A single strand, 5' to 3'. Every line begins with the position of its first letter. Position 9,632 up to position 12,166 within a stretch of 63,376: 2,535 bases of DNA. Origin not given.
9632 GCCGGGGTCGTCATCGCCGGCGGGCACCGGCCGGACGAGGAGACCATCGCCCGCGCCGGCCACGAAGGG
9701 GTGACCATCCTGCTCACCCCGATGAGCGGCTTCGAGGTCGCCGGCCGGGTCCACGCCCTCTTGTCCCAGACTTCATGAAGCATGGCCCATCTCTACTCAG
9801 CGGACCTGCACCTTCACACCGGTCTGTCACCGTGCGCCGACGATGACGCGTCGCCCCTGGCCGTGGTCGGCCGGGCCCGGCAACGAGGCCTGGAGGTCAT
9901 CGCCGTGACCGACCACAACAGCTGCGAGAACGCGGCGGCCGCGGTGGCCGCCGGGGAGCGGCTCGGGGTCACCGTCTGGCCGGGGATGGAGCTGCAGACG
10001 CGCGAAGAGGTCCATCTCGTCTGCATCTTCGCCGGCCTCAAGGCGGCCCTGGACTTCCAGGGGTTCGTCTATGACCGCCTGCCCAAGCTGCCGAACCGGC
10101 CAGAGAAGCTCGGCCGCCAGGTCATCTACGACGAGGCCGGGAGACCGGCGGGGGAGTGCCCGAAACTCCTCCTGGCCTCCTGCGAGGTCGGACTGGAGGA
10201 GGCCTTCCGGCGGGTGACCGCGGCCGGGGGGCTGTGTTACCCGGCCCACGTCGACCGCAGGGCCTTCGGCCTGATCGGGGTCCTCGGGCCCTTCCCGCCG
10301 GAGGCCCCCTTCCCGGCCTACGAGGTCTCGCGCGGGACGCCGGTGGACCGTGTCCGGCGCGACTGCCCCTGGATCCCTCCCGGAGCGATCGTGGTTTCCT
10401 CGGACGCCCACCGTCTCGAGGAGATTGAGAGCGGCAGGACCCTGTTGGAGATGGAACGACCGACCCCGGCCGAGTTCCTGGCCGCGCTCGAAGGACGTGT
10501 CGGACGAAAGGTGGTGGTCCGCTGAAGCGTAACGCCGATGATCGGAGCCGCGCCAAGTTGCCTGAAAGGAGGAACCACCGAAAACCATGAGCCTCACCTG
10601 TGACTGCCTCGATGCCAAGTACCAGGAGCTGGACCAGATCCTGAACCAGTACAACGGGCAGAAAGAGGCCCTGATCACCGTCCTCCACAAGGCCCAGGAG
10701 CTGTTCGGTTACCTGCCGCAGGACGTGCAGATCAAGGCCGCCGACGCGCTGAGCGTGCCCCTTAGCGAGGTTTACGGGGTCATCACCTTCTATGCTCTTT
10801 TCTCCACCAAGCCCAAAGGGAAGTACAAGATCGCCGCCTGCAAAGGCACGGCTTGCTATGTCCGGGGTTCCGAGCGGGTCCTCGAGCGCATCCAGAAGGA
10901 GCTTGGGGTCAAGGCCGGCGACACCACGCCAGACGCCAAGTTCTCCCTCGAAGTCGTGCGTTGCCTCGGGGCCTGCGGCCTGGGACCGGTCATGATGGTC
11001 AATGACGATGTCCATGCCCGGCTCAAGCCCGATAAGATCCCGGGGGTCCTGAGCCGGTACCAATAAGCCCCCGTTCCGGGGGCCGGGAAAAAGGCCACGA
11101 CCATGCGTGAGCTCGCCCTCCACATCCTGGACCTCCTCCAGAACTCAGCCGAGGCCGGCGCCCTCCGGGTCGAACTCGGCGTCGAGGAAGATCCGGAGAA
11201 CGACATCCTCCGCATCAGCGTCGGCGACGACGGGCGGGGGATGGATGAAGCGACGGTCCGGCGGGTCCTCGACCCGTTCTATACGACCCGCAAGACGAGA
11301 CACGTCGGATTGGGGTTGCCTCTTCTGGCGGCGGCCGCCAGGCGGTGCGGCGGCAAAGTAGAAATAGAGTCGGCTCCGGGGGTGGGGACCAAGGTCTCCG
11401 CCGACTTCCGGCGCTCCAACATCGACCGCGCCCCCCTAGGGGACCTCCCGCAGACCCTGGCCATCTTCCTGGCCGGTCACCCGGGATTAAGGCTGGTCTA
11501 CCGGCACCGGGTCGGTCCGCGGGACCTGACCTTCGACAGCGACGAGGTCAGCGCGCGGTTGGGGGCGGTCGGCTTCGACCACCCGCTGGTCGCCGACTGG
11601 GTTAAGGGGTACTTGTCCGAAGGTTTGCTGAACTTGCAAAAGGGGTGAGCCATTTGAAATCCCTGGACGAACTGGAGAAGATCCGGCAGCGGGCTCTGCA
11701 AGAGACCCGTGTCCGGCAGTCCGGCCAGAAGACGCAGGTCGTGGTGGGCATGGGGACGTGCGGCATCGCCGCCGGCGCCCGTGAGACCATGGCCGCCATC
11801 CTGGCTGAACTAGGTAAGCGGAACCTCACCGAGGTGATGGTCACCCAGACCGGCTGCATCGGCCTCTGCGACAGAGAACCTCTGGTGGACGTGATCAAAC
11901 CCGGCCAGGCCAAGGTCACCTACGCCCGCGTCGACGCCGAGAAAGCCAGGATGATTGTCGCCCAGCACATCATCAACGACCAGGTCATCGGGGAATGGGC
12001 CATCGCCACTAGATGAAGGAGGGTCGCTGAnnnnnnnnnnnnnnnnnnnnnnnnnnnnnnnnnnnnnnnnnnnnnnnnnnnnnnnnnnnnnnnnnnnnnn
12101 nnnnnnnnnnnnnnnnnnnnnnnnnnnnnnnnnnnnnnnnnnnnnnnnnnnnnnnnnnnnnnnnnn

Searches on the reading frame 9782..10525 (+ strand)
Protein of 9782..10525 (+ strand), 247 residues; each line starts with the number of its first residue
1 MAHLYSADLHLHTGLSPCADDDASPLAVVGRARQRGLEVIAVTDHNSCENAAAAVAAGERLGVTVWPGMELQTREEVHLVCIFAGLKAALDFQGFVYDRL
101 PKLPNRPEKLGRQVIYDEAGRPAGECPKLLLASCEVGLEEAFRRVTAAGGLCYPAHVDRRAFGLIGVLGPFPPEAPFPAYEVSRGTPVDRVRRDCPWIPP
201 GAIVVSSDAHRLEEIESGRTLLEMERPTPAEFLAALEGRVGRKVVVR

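Call 3: search_protein_families(library=pfam, proteins=[window:9782-10525:+], max_evalue=0.001)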
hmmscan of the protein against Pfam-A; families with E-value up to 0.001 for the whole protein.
window:9782-10525:+ (247 aa): 2 families
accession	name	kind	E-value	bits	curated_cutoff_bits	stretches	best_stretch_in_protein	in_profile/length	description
PF02811.25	PHP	-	1.8e-08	35.4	26.4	1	8-81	1-77/164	PHP domain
PF13263.12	PHP_C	-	1.1e-05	25.3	21.3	1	203-237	18-52/56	PHP-associated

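Call 63: search_protein_families(library=ncbifam, proteins=[window:9782-10525:+], max_evalue=1e-10)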
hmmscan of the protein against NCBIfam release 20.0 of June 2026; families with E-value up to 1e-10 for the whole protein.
window:9782-10525:+ (247 aa): 2 families
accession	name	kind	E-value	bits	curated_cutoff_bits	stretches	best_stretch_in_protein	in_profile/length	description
NF045780.1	TrlF_fam_ATP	equivalog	1.8e-13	50.1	350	1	7-84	8-97/944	TrlF family AAA-like ATPase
NF038032.1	CehA_McbA_metalo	domain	2.1e-11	43.8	80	0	5-91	3-86/315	CehA/McbA family metallohydrolase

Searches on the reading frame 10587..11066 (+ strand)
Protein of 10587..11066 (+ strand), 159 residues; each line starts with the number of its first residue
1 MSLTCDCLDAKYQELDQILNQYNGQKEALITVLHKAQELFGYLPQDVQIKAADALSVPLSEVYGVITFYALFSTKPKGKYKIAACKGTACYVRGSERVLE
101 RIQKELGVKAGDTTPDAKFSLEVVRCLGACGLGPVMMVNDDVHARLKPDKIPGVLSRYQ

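Call 3: search_protein_families(library=pfam, proteins=[window:10587-11066:+], max_evalue=0.001)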
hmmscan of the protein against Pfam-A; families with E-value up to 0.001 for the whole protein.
window:10587-11066:+ (159 aa): 1 family
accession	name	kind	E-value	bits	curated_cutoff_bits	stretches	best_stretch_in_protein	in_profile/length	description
PF01257.25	2Fe-2S_thioredx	-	3.2e-53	179.9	24.8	1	16-158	2-144/145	Thioredoxin-like [2Fe-2S] ferredoxin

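Call 5: search_protein_families(library=ncbifam, proteins=[window:10587-11066:+])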
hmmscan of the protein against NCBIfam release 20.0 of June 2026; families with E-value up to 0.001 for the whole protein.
window:10587-11066:+ (159 aa): 9 families
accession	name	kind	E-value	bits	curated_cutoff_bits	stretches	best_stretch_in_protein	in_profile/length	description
NF005747.0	PRK07571.1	equivalog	1.1e-51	175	224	1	9-154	19-164/173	bidirectional hydrogenase complex protein HoxE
NF005722.0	PRK07539.1-2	equivalog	2.9e-43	147.7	141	1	11-158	9-156/157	NADH-quinone oxidoreductase subunit NuoE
TIGR01958.1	nuoE_fam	subfamily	2.4e-42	144.5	142.4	1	15-159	2-148/148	NADH-quinone oxidoreductase subunit NuoE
NF004638.0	PRK05988.1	equivalog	7.5e-39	133.1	198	1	11-157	10-156/159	formate dehydrogenase subunit gamma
NF005725.0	PRK07539.1-5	equivalog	6.2e-38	130.2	220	1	11-159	21-172/174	NADH-quinone oxidoreductase subunit NuoE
NF005721.0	PRK07539.1-1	equivalog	3.7e-33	115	308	1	12-153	31-172/292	NADH-quinone oxidoreductase subunit NuoE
NF005723.0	PRK07539.1-3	equivalog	1.7e-29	102.7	226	1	11-155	6-153/158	NADH-quinone oxidoreductase subunit NuoE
NF005724.0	PRK07539.1-4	equivalog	8.5e-23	81.4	280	1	22-158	33-172/240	NADH-quinone oxidoreductase subunit NuoE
NF009040.0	PRK12373.1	equivalog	1.2e-19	71.3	514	1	25-156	35-167/400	NADH-quinone oxidoreductase subunit E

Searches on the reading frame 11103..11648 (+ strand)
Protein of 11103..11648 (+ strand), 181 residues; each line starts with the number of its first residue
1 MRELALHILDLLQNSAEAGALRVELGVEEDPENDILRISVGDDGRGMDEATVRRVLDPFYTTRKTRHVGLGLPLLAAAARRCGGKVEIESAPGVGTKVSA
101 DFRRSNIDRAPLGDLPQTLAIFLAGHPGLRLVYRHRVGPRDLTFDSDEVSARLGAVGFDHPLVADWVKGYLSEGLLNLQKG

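Call 3: search_protein_families(library=pfam, proteins=[window:11103-11648:+], max_evalue=0.001)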
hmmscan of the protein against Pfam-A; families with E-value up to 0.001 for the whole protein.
window:11103-11648:+ (181 aa): 2 families
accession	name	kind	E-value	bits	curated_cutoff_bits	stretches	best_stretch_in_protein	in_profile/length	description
PF02518.31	HATPase_c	-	7.2e-16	59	26.4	1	8-103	10-108/111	Histidine kinase-, DNA gyrase B-, and HSP90-like ATPase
PF13589.12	HATPase_c_3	-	3e-08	34.2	25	1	8-67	7-64/137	Histidine kinase-, DNA gyrase B-, and HSP90-like ATPase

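Call 5: search_protein_families(library=ncbifam, proteins=[window:11103-11648:+])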
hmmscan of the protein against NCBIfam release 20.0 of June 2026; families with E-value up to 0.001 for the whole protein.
window:11103-11648:+ (181 aa): 44 families (the best 25 are shown)
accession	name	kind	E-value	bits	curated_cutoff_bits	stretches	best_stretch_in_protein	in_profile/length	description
NF010411.0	PRK13837.1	equivalog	7.5e-16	57.3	647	1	31-102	603-673/828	two-component system VirA-like sensor kinase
NF008468.0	PRK11360.1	equivalog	3.8e-14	52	646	1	9-103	512-607/616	two-component system sensor histidine kinase AtoS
NF010076.0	PRK13557.1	subfamily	1.4e-12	46.8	631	1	35-104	324-394/540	histidine kinase famiy protein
TIGR02916.1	PEP_his_kin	equivalog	2.5e-11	42.9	300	1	8-98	584-674/679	XrtA/PEP-CTERM system histidine kinase PrsK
NF038348.1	T2SS_HK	subfamily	1e-10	40.7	450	1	8-99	476-568/574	histidine kinase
NF011874.0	PRK15347.1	equivalog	1.5e-09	36.4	852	1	24-102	535-612/921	two component system sensor kinase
NF046044.1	PnpS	equivalog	4.3e-09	35.9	400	1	8-99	290-386/390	two-component system histidine kinase PnpS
NF007688.0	PRK10364.1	equivalog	7.2e-09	34.9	479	1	9-99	357-446/460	two-component system sensor histidine kinase ZraS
NF040750.1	tetrathio_HK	equivalog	1.3e-08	33.8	750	1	9-91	462-541/555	tetrathionate respiration histidine kinase TtrS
NF008312.0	PRK11100.1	equivalog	2.4e-08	33.3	356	1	8-103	374-473/477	two-component system sensor histidine kinase CreC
NF008298.1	PRK11086.1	subfamily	3.8e-08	32.2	520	1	12-99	432-520/529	DcuS/MalK family sensor histidine kinase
NF041947.1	LuxQ_Vibrio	equivalog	5.1e-08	31.3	1200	1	17-99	604-691/843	quorum-sensing autoinducer 2 sensor kinase/phosphatase LuxQ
TIGR02938.1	nifL_nitrog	equivalog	5.8e-08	31.7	242.45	1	16-103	404-493/494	nitrogen fixation negative regulator NifL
NF046020.1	HisKinCckABruc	equivalog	6.6e-08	30.9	1000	1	24-97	626-700/868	cell cycle histidine kinase CckA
NF052574.1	HisKinEspCMyxo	equivalog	6.7e-08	31.1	1200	1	35-97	567-630/785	serine histidine kinase EspC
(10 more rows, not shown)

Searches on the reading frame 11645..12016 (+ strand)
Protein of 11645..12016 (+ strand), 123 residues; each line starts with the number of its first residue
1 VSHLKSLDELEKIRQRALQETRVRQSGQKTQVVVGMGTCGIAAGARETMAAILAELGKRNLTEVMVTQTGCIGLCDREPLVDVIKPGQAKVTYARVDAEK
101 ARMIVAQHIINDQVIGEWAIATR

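Call 3: search_protein_families(library=pfam, proteins=[window:11645-12016:+], max_evalue=0.001)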
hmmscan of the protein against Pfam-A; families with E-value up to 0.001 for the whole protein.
window:11645-12016:+ (123 aa): 1 family
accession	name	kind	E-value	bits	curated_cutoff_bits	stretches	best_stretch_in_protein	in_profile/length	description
PF01257.25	2Fe-2S_thioredx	-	0.00034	20.9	24.8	1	28-106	64-142/145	Thioredoxin-like [2Fe-2S] ferredoxin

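Call 5: search_protein_families(library=ncbifam, proteins=[window:11645-12016:+])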
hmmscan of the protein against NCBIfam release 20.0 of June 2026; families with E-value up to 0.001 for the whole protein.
window:11645-12016:+ (123 aa): 2 families
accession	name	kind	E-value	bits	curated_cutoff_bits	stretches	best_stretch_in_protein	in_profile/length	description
NF041612.1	fdxn_Clost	equivalog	3.6e-10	40.3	150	1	44-116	28-98/102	2Fe-2S ferredoxin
NF041613.1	fdxn_Azotob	equivalog_domain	1.3e-09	38.3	195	1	32-116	17-98/107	2Fe-2S ferredoxin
